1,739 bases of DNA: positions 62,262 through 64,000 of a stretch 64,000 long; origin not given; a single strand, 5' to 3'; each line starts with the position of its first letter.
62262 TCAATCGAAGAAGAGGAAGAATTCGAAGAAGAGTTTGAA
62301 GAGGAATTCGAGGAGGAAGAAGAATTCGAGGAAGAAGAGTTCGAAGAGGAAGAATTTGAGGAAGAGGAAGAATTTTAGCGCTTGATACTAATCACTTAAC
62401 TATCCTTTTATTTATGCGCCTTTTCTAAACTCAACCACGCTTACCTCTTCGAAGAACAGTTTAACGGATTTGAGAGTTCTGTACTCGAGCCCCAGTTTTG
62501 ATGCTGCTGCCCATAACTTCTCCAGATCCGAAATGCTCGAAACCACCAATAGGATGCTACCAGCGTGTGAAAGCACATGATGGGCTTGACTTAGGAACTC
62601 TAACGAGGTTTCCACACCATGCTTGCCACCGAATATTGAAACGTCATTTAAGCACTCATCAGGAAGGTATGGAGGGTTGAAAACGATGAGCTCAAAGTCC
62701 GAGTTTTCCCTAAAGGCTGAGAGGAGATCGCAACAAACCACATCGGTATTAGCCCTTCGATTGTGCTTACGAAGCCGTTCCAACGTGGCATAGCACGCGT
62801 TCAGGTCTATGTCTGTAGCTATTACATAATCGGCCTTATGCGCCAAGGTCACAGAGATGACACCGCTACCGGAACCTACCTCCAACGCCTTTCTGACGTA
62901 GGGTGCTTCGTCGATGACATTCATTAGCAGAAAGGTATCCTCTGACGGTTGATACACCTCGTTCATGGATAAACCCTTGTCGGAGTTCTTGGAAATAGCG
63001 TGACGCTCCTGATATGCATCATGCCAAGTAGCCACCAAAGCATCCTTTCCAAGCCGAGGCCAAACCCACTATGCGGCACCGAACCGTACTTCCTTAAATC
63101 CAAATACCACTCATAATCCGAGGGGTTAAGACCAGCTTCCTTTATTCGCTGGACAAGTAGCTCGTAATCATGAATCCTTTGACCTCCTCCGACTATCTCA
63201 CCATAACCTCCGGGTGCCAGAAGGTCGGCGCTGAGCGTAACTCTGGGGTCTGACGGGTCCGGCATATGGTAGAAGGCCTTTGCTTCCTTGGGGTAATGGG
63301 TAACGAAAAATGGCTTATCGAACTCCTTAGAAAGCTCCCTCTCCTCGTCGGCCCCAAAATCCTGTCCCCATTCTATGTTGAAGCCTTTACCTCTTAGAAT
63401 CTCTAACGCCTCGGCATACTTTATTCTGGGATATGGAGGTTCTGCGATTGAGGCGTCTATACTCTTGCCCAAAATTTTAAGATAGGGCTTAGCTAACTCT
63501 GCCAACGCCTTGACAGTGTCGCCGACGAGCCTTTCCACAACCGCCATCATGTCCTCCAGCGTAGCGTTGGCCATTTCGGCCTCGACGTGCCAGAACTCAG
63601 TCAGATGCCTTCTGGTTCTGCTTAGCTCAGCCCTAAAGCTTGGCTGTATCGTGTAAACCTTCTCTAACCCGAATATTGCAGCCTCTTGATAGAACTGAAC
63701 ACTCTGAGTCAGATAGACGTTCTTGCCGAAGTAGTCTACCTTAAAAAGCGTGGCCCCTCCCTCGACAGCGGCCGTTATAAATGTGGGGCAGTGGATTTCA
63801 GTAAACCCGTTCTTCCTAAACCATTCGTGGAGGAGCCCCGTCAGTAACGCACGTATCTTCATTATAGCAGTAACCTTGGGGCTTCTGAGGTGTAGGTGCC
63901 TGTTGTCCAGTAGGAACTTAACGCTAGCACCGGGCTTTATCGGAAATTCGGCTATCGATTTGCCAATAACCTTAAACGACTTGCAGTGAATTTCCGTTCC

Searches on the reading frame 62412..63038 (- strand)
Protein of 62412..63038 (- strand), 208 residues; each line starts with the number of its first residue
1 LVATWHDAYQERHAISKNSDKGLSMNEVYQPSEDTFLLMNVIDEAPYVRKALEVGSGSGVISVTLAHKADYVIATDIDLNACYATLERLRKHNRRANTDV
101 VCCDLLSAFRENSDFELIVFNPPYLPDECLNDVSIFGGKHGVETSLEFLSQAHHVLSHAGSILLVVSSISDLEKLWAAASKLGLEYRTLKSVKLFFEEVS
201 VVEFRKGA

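Call 83: search_protein_families(library=pfam, proteins=[window:62412-63038:-], max_evalue=0.001)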
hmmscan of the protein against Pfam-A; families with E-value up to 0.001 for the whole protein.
window:62412-63038:- (208 aa): 6 families
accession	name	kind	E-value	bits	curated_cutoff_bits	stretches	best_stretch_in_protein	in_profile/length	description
PF05175.20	MTS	-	1.1e-12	48.3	23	1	35-174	20-148/170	Methyltransferase small domain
PF13649.12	Methyltransf_25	-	5.2e-06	27.5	27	1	52-121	2-71/97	Methyltransferase domain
PF09445.16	Methyltransf_15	-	0.00012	22.1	22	1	50-123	3-80/165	RNA cap guanine-N2 methyltransferase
PF06962.18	rRNA_methylase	-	0.00025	21.4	22.7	1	72-166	1-90/137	Putative rRNA methylase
PF08241.18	Methyltransf_11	-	0.00032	21.7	21.2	0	52-118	1-64/95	Methyltransferase domain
PF06325.19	PrmA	-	0.00069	19.6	22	1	49-121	163-233/296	Ribosomal protein L11 methyltransferase (PrmA)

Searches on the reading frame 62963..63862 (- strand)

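Call 83: search_protein_families(library=pfam, proteins=[window:62963-63862:-], max_evalue=0.001)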
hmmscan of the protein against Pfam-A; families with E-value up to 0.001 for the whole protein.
window:62963-63862:- (299 aa): 1 family
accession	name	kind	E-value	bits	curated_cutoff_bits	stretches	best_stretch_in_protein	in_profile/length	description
PF00152.25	tRNA-synt_2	-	1.7e-71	241.2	25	1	1-293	22-307/308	tRNA synthetases class II (D, K and N)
